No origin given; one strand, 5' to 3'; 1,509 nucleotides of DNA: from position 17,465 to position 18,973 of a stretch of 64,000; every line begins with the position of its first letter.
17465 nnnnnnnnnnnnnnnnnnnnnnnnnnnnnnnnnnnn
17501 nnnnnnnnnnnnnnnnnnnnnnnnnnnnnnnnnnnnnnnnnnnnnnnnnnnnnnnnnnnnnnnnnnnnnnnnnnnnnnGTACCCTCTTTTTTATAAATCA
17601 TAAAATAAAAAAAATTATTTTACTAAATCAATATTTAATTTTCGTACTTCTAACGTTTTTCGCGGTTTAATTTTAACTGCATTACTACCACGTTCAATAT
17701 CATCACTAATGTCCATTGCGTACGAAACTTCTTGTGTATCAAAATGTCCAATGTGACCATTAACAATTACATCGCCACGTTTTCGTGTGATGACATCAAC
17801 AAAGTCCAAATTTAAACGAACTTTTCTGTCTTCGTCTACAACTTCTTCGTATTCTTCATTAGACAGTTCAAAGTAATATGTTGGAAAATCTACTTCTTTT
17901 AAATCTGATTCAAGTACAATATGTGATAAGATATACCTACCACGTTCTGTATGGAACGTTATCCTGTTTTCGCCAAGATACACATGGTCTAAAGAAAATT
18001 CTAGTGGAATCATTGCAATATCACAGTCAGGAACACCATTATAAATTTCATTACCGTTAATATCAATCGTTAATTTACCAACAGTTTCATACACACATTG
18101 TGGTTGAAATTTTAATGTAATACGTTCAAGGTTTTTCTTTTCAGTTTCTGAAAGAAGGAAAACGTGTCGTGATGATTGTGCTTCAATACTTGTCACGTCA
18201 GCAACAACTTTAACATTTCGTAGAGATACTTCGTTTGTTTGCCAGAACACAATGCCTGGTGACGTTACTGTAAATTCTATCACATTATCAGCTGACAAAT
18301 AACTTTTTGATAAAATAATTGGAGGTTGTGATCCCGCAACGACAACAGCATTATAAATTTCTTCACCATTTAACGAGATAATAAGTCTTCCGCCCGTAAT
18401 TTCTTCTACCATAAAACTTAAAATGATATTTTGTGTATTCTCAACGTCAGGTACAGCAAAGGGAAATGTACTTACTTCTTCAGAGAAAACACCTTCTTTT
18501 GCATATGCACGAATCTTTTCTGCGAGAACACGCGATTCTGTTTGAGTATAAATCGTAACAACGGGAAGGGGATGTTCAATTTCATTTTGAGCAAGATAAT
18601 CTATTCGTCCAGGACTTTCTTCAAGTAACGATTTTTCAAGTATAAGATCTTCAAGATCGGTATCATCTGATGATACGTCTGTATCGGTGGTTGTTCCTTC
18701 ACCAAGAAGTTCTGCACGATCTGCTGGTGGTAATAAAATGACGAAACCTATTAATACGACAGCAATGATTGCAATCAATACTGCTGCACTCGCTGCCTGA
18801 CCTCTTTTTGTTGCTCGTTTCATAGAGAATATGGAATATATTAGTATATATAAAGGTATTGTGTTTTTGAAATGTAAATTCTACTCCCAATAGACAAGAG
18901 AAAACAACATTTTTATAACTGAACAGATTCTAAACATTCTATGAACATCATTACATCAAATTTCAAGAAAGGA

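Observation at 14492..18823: Four-gene secreted/membrane operon headed by a large protein with a type-IV-pilin-like (class III) signal peptide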

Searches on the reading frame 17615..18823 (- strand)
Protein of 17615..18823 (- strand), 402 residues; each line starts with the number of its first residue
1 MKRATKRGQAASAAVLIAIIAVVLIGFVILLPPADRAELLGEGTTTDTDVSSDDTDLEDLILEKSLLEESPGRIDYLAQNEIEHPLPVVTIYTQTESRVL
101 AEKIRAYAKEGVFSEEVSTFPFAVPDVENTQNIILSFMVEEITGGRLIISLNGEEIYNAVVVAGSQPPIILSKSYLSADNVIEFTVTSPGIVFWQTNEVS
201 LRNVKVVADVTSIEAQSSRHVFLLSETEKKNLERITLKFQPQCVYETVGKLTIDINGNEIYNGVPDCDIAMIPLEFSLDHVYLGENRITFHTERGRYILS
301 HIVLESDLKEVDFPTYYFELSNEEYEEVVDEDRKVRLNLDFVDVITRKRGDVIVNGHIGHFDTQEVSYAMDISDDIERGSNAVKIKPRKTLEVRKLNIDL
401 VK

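Call 7: search_protein_families(library=pfam, proteins=[window:17615-18823:-], max_evalue=1)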
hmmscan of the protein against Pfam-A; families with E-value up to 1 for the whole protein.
window:17615-18823:- (402 aa): 1 family
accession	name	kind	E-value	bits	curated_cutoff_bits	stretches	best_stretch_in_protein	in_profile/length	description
PF20077.4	CcmD_alt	-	0.09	13.3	23.5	1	15-36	34-55/61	CcmD family protein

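Call 8: search_protein_families(library=ncbifam, proteins=[window:17615-18823:-], max_evalue=1)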
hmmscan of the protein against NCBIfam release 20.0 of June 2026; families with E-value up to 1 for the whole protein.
window:17615-18823:- (402 aa): 1 family
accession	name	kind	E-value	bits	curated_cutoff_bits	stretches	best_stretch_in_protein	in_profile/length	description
NF045579.1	rhamnoside_JR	domain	0.11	12.7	50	1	326-387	52-108/123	glycosylhydrolase-like jelly roll fold domain-containing protein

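Call 10: find_homologous_proteins(query=window:17615-18823:-, max_evalue=0.001)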
Query window:17615-18823:- (402 aa): 311 proteins with E <= 0.001 among 8000 candidates; the best 120 are listed.
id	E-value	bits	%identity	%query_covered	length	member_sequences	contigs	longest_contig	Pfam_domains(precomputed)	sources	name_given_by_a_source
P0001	5.1e-209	712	80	100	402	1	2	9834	-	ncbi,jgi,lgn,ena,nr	ncbi:hypothetical protein COV17_00920 [Candidatus Woesearchaeota archaeon CG10_big_fil_rev_8_21_14_0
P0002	8.3e-172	589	65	100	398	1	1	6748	-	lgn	-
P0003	9.7e-168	576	100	66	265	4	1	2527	-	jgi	-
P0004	1.3e-160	553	61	99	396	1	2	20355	-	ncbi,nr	ncbi:MAG: hypothetical protein KJ597_01920 [Nanoarchaeota archaeon]|nr:hypothetical protein [Nanoarc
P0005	1.8e-155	536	61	99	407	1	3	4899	-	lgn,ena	-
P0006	6.1e-154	531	59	100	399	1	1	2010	-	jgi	-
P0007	1.6e-149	516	58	94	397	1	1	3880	-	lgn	-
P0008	6.3e-149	514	59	99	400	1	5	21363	-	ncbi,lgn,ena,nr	ncbi:TPA: hypothetical protein HA278_02800 [Candidatus Woesearchaeota archaeon]|nr:hypothetical prot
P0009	2.0e-148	512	58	99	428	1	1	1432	-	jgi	jgi:hypothetical protein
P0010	2.4e-148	512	58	100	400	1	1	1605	-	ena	-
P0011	2.5e-148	512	56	100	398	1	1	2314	-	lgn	-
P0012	3.2e-148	512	58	100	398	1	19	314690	-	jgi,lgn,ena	jgi:hypothetical protein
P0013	4.7e-148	511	59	99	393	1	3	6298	-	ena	-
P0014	5.9e-148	511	58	99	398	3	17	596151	-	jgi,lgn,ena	jgi:hypothetical protein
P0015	9.0e-148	510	56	100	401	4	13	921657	-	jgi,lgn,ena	jgi:hypothetical protein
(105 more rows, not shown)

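Call 12: find_encoding_contigs(protein=window:17615-18823:-, flank=10000, max_places=4)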
Protein window:17615-18823:- (402 aa): 24 contigs read that carry it; 4 places shown.
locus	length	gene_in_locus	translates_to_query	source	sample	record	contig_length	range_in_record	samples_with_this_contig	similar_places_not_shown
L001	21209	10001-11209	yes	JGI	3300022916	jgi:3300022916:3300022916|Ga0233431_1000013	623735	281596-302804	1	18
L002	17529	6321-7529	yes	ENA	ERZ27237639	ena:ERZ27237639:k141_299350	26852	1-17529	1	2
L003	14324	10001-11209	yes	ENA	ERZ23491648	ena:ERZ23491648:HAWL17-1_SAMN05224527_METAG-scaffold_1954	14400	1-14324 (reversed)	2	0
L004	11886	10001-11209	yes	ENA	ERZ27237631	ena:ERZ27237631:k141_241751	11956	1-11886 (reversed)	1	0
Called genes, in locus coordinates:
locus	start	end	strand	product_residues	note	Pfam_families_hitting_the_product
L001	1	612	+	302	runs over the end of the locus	-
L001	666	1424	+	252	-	PF01956:EMC3_TMCO1, PF13858:DUF4199 (weak)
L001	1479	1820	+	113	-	PF01199:Ribosomal_L34e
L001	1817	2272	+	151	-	-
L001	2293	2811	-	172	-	PF01467:CTP_transf_like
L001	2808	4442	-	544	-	PF18262:PhetRS_B1 (faint), PF03484:B5, PF01409:tRNA-synt_2d (faint), PF17759:tRNA_synthFbeta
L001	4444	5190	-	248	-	PF01784:DUF34_NIF3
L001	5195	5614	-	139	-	-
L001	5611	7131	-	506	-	PF01409:tRNA-synt_2d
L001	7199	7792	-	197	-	-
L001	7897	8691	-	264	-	PF01978:TrmB, PF11495:TrmB_EBD_N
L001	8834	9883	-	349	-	PF26356:Pelota_N, PF03464:eRF1_2, PF03465:eRF1_3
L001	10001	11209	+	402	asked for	-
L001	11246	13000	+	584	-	-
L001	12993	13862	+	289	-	-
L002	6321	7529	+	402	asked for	-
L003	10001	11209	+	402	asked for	-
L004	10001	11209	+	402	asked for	-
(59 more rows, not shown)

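Call 13: find_encoding_contigs(protein=P0015, flank=10000, max_places=3)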
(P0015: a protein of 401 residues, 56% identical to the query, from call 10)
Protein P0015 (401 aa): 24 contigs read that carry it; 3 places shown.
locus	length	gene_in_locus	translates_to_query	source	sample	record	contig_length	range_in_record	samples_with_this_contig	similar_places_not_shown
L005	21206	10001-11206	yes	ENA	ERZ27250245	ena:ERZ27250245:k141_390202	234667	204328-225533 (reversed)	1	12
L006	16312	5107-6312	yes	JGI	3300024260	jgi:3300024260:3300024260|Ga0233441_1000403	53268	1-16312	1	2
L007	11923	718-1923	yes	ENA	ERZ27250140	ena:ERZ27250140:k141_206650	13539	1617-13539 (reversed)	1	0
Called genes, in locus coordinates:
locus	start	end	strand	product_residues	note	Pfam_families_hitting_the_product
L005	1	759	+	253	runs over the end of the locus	PF01956:EMC3_TMCO1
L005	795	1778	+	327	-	PF01323:DSBA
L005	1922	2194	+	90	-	PF01199:Ribosomal_L34e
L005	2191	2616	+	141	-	-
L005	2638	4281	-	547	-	PF03484:B5, PF17759:tRNA_synthFbeta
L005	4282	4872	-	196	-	PF04893:Yip1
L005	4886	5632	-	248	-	PF01784:DUF34_NIF3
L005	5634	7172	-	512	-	PF01409:tRNA-synt_2d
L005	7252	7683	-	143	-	-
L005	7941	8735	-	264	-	PF01978:TrmB, PF11495:TrmB_EBD_N (weak)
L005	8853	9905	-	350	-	PF26356:Pelota_N, PF03464:eRF1_2, PF03465:eRF1_3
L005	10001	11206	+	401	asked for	-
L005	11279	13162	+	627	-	-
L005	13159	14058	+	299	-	-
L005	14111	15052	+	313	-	PF01210:NAD_Gly3P_dh_N, PF02558:ApbA (weak), PF03446:NAD_binding_2 (weak), PF03807:F420_oxidored (weak), PF07479:NAD_Gly3P_dh_C, PF20618:GPD_NAD_C_bact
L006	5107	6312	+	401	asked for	-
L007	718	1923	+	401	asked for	-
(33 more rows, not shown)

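Call 27: predict_structure(alignment_id=A1)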
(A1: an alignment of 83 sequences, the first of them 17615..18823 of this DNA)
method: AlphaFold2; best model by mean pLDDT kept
length: 402 residues; sequences in the alignment: 83
mean_pLDDT: 89.8   pTM: 0.65
mean pLDDT of the five models: 89.8, 88.9, 88.5, 88.4, 88.2
residues with pLDDT >= 90: 304; 70-90: 63; 50-70: 13; < 50: 22
segments of 3 or more residues with pLDDT < 50: 1-9, 42-54
pLDDT, mean of each block of 10 residues (from residue 1): 45 81 92 72 42 58 94 86 96 93 97 94 94 97 95 97 97 95 92 87 97 90 93 97 95 98 95 97 98 95 95 92 96 95 85 95 89 95 93 95 92
secondary structure, 60 per line:
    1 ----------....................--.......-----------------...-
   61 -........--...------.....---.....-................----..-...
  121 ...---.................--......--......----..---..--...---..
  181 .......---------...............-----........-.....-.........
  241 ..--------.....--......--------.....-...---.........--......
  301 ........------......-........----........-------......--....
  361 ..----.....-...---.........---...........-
elements in order: H11-30 H33-39 E62-69 E72-74 E81-85 E89-93 E95-110 E118-123 E130-143 E146-151 E154-159 E179-187 E197-211 E217-224 H226-230 E232-242 E251-255 E258-263 E272-276 E284-292 E295-308 E315-320 H322-329 E334-341 E349-354 E357-362 E367-371 E379-387 E391-401

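Call 36: search_protein_representatives(alignment_id=A1)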
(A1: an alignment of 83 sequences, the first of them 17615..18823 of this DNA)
Query: 83 sequences, 398 profile positions. Proteins with E-value up to 0.001 (for the whole library): 1190; up to 1e-10: 835; up to 1e-30: 492. The best 150 are listed.
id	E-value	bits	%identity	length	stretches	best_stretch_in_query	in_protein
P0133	1.1e-140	485.3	-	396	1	2-397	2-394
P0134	1.7e-140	484.7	-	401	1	4-396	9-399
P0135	4.3e-139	480.2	-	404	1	4-398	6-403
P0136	8.3e-136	469.3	-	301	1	2-302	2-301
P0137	1.2e-135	468.8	-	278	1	122-398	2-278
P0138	3.3e-126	437.7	-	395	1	3-394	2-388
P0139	5.1e-126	437.1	-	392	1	4-394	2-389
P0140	4.9e-124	430.6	-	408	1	4-396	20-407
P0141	2.2e-122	425.2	-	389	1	3-397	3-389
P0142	1.2e-121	422.7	-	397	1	3-398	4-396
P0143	7.2e-121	420.2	-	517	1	4-395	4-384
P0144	2.1e-120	418.6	-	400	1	4-396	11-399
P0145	1.7e-112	392.6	-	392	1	4-398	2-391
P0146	3.2e-112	391.7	-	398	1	4-396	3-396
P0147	4.0e-111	388.1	-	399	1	8-396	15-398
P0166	3.5e-102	358.6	-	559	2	3-327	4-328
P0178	2.7e-99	349.1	-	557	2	3-322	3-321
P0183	4.2e-98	345.2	-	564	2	5-321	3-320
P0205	2.2e-92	326.4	-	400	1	4-394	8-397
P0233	5.4e-88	311.9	-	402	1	9-390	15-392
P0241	6.3e-87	308.4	-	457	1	9-395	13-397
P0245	1.6e-85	303.7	-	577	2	5-327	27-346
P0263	1.2e-82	294.3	-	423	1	11-394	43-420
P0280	6.0e-78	278.8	-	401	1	4-396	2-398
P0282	9.5e-78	278.2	-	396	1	6-396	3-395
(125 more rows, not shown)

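Call 41: find_related_loci(query=A1, collection=genome_contigs, flank=10000)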
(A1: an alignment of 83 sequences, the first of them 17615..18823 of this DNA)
Query A1 (402 aa) in genome_contigs; peptide patterns used: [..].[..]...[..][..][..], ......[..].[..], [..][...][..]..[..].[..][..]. (x = any residue, [..] = any of these).
124 stretches matched a pattern; 92 encode a relative of the query (tblastn E <= 1e-3); the best 80 are kept; 80 distinct loci.
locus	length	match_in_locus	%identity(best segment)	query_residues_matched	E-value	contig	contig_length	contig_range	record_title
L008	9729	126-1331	80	1-402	0e+0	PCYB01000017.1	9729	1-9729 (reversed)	MAG: Candidatus Woesearchaeota archaeon CG10_big_fil_rev_8_21_14_0_10_36_11 CG10_8_21_14_0.10_scaffold_7675_c, whole gen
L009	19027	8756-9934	61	4-401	1e-169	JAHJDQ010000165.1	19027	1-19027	MAG: Nanoarchaeota archaeon isolate Modern_marine.mb.67 Modern_marine.mb.67_k141_2131360, whole genome shotgun sequence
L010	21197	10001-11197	57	1-402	1e-156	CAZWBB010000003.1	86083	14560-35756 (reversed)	MAG TPA_asm: uncultured Methanosarcinales archaeon isolate SRP077602_co2_374 genome assembly, contig: NODE_372_length_86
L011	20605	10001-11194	58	1-402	2e-155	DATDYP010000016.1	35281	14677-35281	MAG TPA_asm: Candidatus Nanoarchaeia archaeon isolate SMAG_U8168 k141_562415, whole genome shotgun sequence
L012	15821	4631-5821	56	2-402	3e-152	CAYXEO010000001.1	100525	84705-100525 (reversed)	MAG TPA_asm: uncultured Methanosarcinales archaeon isolate SRP077602_co6_159 genome assembly, contig: NODE_247_length_10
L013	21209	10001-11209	55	1-402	7e-150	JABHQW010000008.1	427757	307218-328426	MAG: Candidatus Woesearchaeota archaeon isolate SI039_bin115 k141_1797022, whole genome shotgun sequence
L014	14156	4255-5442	59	5-401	6e-149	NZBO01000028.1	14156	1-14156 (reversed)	MAG: archaeon isolate ARS1334 81735, whole genome shotgun sequence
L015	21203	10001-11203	54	1-402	1e-148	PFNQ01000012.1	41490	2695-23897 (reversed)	MAG: Candidatus Woesearchaeota archaeon CG_4_10_14_0_2_um_filter_33_13 CG_4_10_14_0.2_scaffold_219_c, whole genome shotg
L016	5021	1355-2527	56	4-401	3e-150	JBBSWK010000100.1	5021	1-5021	MAG: Nanoarchaeota archaeon isolate H51-bin025_1 H51_bin025_1_000000000104, whole genome shotgun sequence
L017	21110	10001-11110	57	27-402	5e-148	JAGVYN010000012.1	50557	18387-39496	Candidatus Woesearchaeota archaeon isolate RIFOXYD1_FULL_40_14 rifoxyd1_full_scaffold_376, whole genome shotgun sequence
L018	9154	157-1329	56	5-401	1e-147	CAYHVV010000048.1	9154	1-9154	MAG TPA_asm: uncultured Methanosarcinales archaeon isolate ERP119705_co15_611 genome assembly, contig: NODE_9141_length_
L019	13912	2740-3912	57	5-402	2e-147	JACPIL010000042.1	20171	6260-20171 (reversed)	MAG: Candidatus Woesearchaeota archaeon isolate NC_groundwater_439_Ag_B-0.1um_39_9 GD18-4_B1_scaffold_621996, whole geno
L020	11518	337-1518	55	6-402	1e-146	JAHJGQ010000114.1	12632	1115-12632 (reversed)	MAG: Nanoarchaeota archaeon isolate Modern_marine_glass_biofilm.mb.79 Modern_marine_glas.mb.79_k141_1102740, whole genom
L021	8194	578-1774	57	1-402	1e-146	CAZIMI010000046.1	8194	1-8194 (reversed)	MAG TPA_asm: uncultured Methanosarcinales archaeon isolate SRP077602_co6_348 genome assembly, contig: NODE_13175_length_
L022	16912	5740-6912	57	5-402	2e-146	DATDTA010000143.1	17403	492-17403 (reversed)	MAG TPA_asm: Candidatus Nanoarchaeia archaeon isolate SMAG_U8017 k141_809065, whole genome shotgun sequence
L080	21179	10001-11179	46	5-400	3e-105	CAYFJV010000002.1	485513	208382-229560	MAG TPA_asm: uncultured Methanosarcinales archaeon isolate ERP019367_co1_128 genome assembly, contig: NODE_24_length_485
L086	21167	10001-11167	38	2-398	3e-83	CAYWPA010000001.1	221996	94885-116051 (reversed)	MAG TPA_asm: uncultured Methanosarcinales archaeon isolate ERP125453_co1_72 genome assembly, contig: NODE_10_length_2219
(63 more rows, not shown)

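Call 62: search_solved_structures(query=A1, max_evalue=1)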
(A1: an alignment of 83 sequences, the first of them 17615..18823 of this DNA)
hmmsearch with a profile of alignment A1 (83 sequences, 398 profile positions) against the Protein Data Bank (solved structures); distinct sequences matched with E-value up to 1: 1.
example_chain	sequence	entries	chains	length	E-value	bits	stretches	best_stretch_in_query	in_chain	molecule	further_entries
9wca_J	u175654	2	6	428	0.54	12.2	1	140-203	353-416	A8 gpJ 713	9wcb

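Call 71: search_protein_families(library=pfam, proteins=[L086:11236-13428:+, L080:11426-13447:+, P0166, P0178, P0143, P0241], max_evalue=0.01)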
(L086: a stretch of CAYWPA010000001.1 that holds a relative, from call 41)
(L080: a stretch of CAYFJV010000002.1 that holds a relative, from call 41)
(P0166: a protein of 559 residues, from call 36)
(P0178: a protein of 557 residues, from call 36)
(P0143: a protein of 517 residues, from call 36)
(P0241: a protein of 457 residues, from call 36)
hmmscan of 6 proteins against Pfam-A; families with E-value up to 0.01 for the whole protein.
L086:11236-13428:+ (730 aa): 1 family
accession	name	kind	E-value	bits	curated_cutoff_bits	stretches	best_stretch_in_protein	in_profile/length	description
PF01464.25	SLT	-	1e-11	44.9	21.3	1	591-699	11-95/117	Transglycosylase SLT domain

L080:11426-13447:+ (673 aa): 0 families

P0166 (559 aa): 0 families

P0178 (557 aa): 0 families

P0143 (517 aa): 0 families

P0241 (457 aa): 0 families

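Call 83: list_cluster_members(proteins=[P0166, P0178, P0183, P0245, P0263, P0241, P0280, P0282, P0205, P0233])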
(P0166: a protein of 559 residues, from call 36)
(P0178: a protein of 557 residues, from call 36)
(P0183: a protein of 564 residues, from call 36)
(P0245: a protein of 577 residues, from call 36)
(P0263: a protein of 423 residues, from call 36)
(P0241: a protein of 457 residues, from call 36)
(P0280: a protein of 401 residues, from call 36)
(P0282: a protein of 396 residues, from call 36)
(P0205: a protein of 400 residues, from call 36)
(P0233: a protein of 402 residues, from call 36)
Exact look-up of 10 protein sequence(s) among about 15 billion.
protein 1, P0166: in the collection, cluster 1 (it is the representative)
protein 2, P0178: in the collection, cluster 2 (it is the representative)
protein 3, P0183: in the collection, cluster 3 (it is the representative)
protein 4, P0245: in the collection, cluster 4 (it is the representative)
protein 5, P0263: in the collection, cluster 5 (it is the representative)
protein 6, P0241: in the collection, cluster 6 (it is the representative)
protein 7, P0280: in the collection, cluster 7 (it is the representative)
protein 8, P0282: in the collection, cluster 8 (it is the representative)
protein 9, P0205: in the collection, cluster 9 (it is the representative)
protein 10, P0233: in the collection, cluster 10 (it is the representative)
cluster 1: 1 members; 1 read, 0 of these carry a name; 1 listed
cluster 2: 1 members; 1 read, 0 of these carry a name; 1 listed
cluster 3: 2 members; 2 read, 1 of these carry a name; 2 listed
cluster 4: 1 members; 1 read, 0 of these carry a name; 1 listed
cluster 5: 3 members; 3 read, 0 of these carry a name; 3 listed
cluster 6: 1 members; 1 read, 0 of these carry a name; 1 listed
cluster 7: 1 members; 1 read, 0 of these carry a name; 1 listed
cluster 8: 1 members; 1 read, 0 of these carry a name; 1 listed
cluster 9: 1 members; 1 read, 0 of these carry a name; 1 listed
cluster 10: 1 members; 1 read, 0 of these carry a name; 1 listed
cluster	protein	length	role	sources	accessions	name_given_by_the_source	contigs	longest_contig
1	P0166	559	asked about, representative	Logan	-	-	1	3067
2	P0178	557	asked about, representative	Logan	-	-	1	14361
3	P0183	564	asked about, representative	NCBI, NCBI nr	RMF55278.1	hypothetical protein D6745_02570 [Candidatus Woesearchaeota archaeon] | MAG: hypothetical protein D6745_02570 [Candidatus Woesearchaeota archaeon]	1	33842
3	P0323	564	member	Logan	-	-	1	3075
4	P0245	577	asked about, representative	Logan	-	-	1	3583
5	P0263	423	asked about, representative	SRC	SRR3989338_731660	-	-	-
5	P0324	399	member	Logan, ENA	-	-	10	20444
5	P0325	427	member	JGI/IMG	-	-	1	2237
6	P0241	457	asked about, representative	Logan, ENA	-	-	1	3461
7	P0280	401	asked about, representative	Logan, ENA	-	-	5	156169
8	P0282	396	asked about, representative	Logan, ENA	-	-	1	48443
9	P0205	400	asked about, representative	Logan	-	-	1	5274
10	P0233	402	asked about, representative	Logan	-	-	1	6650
